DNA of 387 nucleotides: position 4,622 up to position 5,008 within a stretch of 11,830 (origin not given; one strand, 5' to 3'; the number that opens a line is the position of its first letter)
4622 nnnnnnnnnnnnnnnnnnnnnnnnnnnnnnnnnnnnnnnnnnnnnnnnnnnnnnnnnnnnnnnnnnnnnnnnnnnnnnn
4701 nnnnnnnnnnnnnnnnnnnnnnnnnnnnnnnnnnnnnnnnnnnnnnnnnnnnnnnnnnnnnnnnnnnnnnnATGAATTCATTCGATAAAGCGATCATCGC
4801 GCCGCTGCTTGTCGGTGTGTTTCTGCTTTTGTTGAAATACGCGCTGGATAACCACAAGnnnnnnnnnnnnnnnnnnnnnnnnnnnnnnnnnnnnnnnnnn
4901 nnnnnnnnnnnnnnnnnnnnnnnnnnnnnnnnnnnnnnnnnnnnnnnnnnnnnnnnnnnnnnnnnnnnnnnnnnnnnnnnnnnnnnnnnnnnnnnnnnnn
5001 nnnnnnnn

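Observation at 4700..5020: Unannotated Fst/par-like type I toxin-antitoxin module next to the replicon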

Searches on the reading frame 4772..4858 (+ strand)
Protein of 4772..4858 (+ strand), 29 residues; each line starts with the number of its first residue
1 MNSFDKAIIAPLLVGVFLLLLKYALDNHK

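Call 6: search_protein_families(library=pfam, proteins=[window:4772-4858:+], max_evalue=10)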
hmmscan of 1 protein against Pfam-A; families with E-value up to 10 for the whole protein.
seq(29 aa): 1 family
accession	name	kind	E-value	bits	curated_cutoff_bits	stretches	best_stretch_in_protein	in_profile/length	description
PF13955.11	Fst_toxin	-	6.8e-05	23.1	36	1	7-23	3-19/21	Toxin Fst, type I toxin-antitoxin system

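Call 8: search_protein_families(library=ncbifam, proteins=[window:4772-4858:+], max_evalue=10)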
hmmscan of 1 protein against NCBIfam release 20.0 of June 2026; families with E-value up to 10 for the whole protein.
seq(29 aa): 1 family
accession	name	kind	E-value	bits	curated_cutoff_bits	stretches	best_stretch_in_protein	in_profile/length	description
NF033608.1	type_I_tox_Fst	subfamily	0.015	15.1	26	1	7-27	5-25/28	type I toxin-antitoxin system Fst family toxin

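Call 46: search_solved_structures(query=window:4772-4858:+, max_evalue=10, show_alignments=2)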
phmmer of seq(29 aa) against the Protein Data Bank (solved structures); distinct sequences matched with E-value up to 10: 1.
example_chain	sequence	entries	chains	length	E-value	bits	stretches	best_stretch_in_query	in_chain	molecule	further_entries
5c8h_A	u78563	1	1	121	1.5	12.6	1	9-28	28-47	Origin recognition complex subunit 2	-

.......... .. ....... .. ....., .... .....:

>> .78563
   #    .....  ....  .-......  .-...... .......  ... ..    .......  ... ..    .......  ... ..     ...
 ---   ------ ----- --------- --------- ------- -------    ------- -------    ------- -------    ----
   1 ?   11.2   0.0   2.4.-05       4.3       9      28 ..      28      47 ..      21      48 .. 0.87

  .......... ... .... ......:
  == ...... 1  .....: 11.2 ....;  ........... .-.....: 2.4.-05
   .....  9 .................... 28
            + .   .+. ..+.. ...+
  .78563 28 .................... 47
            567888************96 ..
